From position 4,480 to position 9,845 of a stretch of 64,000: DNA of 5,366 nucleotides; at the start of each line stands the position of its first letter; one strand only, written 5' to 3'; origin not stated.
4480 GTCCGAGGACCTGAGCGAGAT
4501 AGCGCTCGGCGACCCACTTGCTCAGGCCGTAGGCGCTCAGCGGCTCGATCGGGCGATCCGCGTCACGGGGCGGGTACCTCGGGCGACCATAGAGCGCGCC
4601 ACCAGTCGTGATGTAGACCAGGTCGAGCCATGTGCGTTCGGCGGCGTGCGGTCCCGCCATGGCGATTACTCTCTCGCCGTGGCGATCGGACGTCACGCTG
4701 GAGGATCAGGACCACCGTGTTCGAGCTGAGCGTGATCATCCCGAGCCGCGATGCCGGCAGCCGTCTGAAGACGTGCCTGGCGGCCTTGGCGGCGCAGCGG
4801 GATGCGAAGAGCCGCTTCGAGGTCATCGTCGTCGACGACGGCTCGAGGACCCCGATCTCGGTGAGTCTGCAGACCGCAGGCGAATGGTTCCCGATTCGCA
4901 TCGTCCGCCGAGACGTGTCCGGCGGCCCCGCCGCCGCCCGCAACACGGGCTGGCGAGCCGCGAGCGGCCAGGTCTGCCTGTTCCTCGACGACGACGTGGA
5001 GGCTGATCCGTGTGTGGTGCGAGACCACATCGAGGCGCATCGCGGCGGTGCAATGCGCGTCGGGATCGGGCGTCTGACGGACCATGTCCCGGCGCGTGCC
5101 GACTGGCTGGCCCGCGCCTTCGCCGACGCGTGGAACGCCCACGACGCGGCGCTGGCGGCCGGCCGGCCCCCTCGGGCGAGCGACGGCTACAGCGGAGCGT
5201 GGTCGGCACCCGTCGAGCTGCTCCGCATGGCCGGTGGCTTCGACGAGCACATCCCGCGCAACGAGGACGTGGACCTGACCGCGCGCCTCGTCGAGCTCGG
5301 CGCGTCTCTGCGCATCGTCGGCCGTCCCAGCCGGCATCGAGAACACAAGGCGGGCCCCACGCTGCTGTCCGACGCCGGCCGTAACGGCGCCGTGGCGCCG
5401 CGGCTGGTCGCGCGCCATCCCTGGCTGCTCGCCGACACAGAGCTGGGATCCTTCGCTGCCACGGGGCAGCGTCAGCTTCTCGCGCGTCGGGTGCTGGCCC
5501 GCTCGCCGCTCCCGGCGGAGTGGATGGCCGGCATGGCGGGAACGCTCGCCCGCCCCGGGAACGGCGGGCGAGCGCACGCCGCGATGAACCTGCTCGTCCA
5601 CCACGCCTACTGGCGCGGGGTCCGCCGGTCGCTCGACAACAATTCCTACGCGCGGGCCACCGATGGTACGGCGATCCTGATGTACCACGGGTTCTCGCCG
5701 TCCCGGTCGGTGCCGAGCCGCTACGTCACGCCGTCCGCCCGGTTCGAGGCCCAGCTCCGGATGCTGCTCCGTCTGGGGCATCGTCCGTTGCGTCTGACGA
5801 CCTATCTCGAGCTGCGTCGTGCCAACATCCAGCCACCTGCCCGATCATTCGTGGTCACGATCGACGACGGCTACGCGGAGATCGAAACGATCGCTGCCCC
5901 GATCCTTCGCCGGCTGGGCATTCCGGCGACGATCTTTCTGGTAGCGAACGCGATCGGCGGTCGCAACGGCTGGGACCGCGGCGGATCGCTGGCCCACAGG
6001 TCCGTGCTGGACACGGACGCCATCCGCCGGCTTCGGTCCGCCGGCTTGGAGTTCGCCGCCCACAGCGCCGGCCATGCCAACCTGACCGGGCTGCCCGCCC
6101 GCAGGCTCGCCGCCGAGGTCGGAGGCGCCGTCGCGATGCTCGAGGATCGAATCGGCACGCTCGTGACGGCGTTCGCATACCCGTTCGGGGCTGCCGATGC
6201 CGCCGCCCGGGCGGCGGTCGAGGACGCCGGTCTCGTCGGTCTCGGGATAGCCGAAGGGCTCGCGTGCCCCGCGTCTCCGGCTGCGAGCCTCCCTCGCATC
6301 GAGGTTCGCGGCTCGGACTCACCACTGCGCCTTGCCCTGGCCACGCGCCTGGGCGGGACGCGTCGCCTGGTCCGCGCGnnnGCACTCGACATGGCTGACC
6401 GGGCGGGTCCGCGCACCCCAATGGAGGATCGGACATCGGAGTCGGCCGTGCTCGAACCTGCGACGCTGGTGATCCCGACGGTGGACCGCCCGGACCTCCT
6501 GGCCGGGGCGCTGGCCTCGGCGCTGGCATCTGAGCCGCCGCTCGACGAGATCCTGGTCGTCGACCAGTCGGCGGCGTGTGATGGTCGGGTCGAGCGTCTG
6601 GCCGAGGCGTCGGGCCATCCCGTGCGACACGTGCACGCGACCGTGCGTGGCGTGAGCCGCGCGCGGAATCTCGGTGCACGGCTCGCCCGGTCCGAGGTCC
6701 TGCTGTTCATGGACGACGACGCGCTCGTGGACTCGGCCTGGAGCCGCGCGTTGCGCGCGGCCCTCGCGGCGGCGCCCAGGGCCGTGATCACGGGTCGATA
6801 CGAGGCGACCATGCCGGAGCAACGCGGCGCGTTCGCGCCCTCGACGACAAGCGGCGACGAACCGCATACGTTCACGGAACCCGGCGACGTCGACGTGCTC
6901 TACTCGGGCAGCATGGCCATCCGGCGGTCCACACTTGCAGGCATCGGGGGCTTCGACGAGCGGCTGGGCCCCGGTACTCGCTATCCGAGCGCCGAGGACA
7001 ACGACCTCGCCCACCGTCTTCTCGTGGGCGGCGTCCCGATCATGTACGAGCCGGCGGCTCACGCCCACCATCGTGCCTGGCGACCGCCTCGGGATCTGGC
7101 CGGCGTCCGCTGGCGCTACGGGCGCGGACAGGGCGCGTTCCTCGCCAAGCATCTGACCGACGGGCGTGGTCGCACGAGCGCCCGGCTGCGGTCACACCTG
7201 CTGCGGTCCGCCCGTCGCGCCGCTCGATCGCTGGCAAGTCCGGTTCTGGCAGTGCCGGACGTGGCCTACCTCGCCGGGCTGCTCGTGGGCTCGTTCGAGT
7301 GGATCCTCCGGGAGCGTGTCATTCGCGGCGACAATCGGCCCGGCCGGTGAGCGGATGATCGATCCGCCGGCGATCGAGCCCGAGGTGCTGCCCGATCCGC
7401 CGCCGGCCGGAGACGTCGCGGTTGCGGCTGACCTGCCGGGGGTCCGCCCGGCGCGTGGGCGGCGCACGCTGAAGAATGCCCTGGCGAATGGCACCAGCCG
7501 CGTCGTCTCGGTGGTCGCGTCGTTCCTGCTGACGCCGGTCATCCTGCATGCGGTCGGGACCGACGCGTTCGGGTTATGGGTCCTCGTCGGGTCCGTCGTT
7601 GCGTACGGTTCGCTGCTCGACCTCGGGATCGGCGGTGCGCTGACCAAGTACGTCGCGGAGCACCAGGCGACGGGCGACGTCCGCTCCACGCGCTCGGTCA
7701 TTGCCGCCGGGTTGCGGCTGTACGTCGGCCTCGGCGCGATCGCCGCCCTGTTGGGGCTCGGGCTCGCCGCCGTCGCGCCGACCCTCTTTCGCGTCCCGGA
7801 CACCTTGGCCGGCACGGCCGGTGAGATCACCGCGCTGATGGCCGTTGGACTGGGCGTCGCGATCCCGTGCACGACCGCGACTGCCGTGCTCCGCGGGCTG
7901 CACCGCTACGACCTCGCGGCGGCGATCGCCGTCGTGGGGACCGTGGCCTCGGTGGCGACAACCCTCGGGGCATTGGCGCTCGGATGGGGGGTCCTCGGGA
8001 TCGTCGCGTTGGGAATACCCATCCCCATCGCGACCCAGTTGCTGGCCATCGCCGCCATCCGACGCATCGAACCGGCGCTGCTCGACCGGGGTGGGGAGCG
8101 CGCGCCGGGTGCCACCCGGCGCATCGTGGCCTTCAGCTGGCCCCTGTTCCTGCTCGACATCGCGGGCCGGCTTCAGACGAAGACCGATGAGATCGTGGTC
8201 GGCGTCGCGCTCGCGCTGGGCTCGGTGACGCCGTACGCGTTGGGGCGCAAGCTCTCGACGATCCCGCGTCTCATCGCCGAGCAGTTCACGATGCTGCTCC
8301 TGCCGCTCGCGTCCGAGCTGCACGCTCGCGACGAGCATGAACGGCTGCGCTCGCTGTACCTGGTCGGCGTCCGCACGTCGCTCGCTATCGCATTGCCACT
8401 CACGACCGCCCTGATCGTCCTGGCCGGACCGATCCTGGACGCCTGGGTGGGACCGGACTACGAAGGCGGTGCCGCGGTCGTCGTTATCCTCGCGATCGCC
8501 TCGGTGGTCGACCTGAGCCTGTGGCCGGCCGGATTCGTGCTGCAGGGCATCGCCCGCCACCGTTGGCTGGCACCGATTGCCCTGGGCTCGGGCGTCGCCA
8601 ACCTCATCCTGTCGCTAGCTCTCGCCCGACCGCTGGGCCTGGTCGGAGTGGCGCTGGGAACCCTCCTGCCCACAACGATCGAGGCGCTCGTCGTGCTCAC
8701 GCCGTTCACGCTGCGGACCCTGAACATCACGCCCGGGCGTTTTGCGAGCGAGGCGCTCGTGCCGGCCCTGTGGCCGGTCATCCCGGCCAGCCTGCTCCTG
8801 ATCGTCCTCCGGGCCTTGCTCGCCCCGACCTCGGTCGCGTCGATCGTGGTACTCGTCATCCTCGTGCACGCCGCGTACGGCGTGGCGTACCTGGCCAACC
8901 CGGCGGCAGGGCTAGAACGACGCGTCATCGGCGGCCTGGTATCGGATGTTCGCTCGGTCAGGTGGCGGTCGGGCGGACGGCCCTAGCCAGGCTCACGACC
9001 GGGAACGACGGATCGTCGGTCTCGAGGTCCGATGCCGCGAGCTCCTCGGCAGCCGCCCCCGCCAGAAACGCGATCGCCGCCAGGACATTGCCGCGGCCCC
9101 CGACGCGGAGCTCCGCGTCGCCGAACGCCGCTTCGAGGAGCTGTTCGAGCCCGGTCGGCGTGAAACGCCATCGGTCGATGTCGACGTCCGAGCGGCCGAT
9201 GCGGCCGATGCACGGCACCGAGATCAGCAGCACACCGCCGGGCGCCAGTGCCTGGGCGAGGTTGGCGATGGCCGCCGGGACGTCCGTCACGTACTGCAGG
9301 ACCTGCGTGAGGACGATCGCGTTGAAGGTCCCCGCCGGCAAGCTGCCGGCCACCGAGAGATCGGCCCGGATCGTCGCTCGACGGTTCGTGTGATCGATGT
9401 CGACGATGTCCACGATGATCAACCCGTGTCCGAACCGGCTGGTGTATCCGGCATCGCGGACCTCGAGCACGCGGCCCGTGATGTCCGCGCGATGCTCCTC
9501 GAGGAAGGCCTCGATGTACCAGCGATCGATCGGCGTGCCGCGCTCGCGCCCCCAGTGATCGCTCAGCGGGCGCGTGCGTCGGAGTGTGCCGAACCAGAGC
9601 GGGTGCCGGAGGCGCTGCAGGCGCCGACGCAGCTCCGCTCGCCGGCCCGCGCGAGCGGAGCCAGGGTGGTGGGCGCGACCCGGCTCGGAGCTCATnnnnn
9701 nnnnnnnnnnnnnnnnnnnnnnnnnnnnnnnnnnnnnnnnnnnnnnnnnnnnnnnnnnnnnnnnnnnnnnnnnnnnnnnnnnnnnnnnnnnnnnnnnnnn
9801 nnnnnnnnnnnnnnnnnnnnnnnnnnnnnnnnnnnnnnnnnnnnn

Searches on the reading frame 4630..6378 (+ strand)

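Call 13: search_protein_families(library=pfam, proteins=[window:4630-6378:+], max_evalue=0.001)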
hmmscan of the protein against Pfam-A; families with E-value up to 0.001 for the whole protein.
window:4630-6378:+ (583 aa): 4 families
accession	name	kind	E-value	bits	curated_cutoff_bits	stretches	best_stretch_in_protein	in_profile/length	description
PF00535.33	Glycos_transf_2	-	5.3e-21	75.7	23.3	1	34-138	1-104/168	Glycosyl transferase family 2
PF01522.26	Polysacc_deac_1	-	1.7e-18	67.2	23.1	1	402-535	4-121/124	Polysaccharide deacetylase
PF10111.15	Glyco_tranf_2_2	-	4.1e-06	26.9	27.3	0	35-122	2-91/276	Glycosyltransferase like family 2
PF13641.12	Glyco_tranf_2_3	-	2.6e-05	24.8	27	1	33-225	3-199/230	Glycosyltransferase like family 2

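Call 54: search_protein_families(library=ncbifam, proteins=[window:4630-6378:+], max_evalue=0.001)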
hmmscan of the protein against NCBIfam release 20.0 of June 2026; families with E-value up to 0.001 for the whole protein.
window:4630-6378:+ (583 aa): 16 families
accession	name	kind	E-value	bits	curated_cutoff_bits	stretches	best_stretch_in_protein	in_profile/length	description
NF041875.1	EPS_EpsD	equivalog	2.5e-42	145.4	370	1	33-333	1-308/325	exopolysaccharide biosynthesis glycosyltransferase EpsD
TIGR03965.1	mycofact_glyco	equivalog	3.9e-31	108.4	280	1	22-273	65-317/467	mycofactocin biosynthesis glycosyltransferase MftF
NF007482.0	PRK10073.1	equivalog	3.6e-11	42.6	423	1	31-129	6-102/334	glycosyltransferase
TIGR03938.2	deacetyl_PgaB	equivalog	9e-11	40.7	321.9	1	347-481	3-144/621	poly-beta-1,6-N-acetyl-D-glucosamine N-deacetylase PgaB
NF041394.1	GtaseAglG_Halo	equivalog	1.1e-09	38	440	1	56-228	26-198/304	glucosyl-dolichyl phosphate glucuronosyltransferase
TIGR04283.1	glyco_like_mftF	equivalog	1.8e-09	37.5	182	1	33-230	1-178/221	TIGR04283 family arsenosugar biosynthesis glycosyltransferase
NF038299.1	EPS_HpsN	equivalog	1.5e-08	34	425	1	33-139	3-108/317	hormogonium polysaccharide biosynthesis glycosyltransferase HpsN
TIGR03933.1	PIA_icaB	equivalog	6.8e-08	32.3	248.35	1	365-558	33-228/245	intercellular adhesin biosynthesis polysaccharide N-deacetylase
NF050819.1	PolSacchBiosHfsG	equivalog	3.8e-07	29.6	500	1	31-179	12-161/302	polysaccharide biosynthesis protein HfsG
NF050820.1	PolSacchBiosHfsH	equivalog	1.2e-06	28.4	400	1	388-564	17-185/249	oligosaccharide deacetylase HfsH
TIGR04242.1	nodulat_NodC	equivalog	1.7e-06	27.3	550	1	31-163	48-181/395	chitooligosaccharide synthase NodC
NF038302.1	EPS_HpsE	equivalog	3e-06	26.4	300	1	32-127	2-101/307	hormogonium polysaccharide biosynthesis glycosyltransferase HpsE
NF011177.0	PRK14582.1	equivalog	4.2e-06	25.3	923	1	363-478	64-184/671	poly-beta-1,6-N-acetyl-D-glucosamine N-deacetylase PgaB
NF047683.1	TeichurnBiosyTuaG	equivalog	9.7e-06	25.4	400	1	32-123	7-97/252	teichuronic acid biosynthesis protein TuaG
TIGR03937.1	PgaC_IcaA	equivalog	0.00011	21.3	422.3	1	30-126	44-139/407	poly-beta-1,6-N-acetyl-D-glucosamine synthase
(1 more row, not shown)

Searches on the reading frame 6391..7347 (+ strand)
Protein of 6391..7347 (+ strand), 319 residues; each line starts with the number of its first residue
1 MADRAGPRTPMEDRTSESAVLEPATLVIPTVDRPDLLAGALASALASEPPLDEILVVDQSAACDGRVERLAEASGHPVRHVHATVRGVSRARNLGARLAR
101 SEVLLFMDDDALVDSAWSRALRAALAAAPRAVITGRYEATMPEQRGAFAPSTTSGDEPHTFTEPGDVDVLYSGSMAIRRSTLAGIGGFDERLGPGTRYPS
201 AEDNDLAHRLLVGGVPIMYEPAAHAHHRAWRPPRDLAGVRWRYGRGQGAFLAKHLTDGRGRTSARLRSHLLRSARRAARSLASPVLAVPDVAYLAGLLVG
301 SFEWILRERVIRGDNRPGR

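Call 54: search_protein_families(library=ncbifam, proteins=[window:6391-7347:+], max_evalue=0.001)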
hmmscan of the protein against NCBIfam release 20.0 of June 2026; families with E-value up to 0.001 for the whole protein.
window:6391-7347:+ (319 aa): 10 families
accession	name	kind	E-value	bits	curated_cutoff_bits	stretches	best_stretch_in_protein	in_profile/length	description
TIGR03965.1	mycofact_glyco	equivalog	1.3e-28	100.2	280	1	21-255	73-308/467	mycofactocin biosynthesis glycosyltransferase MftF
NF041875.1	EPS_EpsD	equivalog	1.1e-20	74.4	370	1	26-292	3-267/325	exopolysaccharide biosynthesis glycosyltransferase EpsD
NF041394.1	GtaseAglG_Halo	equivalog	4.2e-14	52.5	440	1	31-230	12-218/304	glucosyl-dolichyl phosphate glucuronosyltransferase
NF038299.1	EPS_HpsN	equivalog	1.6e-10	40.5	425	1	25-120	4-101/317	hormogonium polysaccharide biosynthesis glycosyltransferase HpsN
TIGR04283.1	glyco_like_mftF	equivalog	6.8e-09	35.6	182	1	26-214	3-173/221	TIGR04283 family arsenosugar biosynthesis glycosyltransferase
TIGR03937.1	PgaC_IcaA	equivalog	3.7e-06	26.1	422.3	1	15-130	38-155/407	poly-beta-1,6-N-acetyl-D-glucosamine synthase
NF038302.1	EPS_HpsE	equivalog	6.7e-06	25.3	300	1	53-227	35-222/307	hormogonium polysaccharide biosynthesis glycosyltransferase HpsE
NF050819.1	PolSacchBiosHfsG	equivalog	1.7e-05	24.2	500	1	39-127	26-118/302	polysaccharide biosynthesis protein HfsG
TIGR04440.1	glyco_TIGR04440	domain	7.6e-05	22.5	70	1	24-121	2-103/215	TIGR00180 family glycosyltransferase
NF007482.0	PRK10073.1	equivalog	0.00032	19.8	423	1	35-121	19-107/334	glycosyltransferase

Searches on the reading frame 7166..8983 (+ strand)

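Call 13: search_protein_families(library=pfam, proteins=[window:7166-8983:+], max_evalue=0.001)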
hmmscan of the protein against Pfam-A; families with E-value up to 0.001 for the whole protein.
window:7166-8983:+ (606 aa): 4 families
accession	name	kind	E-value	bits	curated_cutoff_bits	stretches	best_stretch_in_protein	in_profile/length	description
PF13440.11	Polysacc_synt_3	-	1e-13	51.6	23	1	188-432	56-288/293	Polysaccharide biosynthesis protein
PF01943.22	Polysacc_synt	-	4.3e-13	49.8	28.2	1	102-386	2-274/274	Polysaccharide biosynthesis protein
PF03023.19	MurJ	-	2.8e-05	23.4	27.4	1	251-425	130-304/451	Lipid II flippase MurJ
PF01554.23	MatE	-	0.00066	19.8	24.9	1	116-263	10-156/161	MatE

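Call 54: search_protein_families(library=ncbifam, proteins=[window:7166-8983:+], max_evalue=0.001)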
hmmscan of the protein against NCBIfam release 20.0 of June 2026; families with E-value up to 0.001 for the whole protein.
window:7166-8983:+ (606 aa): 4 families
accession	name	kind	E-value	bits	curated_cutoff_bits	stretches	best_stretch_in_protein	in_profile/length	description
NF041503.1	WZX_like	subfamily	4.9e-10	39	300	2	111-163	5-57/429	O-unit flippase-like protein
TIGR02900.1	spore_V_B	equivalog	1.5e-05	24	372.3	1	351-560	270-478/488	stage V sporulation protein B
TIGR01695.1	murJ_mviN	equivalog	0.00027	19.8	235.55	0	218-575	123-490/506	murein biosynthesis integral membrane protein MurJ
NF047674.1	TeichurnBiosyTuaB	equivalog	0.0006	19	580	0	131-460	38-349/469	teichuronic acid biosynthesis protein TuaB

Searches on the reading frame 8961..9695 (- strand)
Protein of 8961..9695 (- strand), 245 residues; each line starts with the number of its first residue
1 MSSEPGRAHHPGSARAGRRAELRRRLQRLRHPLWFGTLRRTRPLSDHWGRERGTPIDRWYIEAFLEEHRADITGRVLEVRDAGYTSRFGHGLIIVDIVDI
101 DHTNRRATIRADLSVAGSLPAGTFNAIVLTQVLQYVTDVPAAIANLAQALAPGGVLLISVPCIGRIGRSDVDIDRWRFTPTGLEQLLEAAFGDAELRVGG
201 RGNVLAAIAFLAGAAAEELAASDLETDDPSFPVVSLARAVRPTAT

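Call 13: search_protein_families(library=pfam, proteins=[window:8961-9695:-], max_evalue=0.001)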
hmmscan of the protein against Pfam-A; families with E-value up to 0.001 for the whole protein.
window:8961-9695:- (245 aa): 3 families
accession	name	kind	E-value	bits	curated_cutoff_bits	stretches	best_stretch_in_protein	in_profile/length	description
PF13489.12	Methyltransf_23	-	6.8e-10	39.3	27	1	115-178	77-134/164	Methyltransferase domain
PF08241.18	Methyltransf_11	-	8.2e-06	26.8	21.2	1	109-158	47-95/95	Methyltransferase domain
PF08242.18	Methyltransf_12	-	1e-05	26.6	30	1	116-156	58-98/98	Methyltransferase domain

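Call 54: search_protein_families(library=ncbifam, proteins=[window:8961-9695:-], max_evalue=0.001)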
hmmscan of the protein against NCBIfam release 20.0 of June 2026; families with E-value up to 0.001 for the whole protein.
window:8961-9695:- (245 aa): 0 families

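Call 68: search_solved_structures(query=window:8961-9695:-, max_evalue=1, show_alignments=2)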
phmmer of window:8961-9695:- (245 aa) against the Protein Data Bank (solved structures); distinct sequences matched with E-value up to 1: 4.
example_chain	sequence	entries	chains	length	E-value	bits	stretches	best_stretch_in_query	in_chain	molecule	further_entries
8aw3_2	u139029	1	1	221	0.23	14.4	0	76-137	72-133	Deaminase, putative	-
2avn_A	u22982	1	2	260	0.37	13.7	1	119-176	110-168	ubiquinone/menaquinone biosynthesis methyltransferase-related protein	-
3bkw_A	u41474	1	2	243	0.55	13.1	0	110-159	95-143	S-adenosylmethionine dependent methyltransferase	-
3ofj_A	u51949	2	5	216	0.61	13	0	120-158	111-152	Nodulation protein S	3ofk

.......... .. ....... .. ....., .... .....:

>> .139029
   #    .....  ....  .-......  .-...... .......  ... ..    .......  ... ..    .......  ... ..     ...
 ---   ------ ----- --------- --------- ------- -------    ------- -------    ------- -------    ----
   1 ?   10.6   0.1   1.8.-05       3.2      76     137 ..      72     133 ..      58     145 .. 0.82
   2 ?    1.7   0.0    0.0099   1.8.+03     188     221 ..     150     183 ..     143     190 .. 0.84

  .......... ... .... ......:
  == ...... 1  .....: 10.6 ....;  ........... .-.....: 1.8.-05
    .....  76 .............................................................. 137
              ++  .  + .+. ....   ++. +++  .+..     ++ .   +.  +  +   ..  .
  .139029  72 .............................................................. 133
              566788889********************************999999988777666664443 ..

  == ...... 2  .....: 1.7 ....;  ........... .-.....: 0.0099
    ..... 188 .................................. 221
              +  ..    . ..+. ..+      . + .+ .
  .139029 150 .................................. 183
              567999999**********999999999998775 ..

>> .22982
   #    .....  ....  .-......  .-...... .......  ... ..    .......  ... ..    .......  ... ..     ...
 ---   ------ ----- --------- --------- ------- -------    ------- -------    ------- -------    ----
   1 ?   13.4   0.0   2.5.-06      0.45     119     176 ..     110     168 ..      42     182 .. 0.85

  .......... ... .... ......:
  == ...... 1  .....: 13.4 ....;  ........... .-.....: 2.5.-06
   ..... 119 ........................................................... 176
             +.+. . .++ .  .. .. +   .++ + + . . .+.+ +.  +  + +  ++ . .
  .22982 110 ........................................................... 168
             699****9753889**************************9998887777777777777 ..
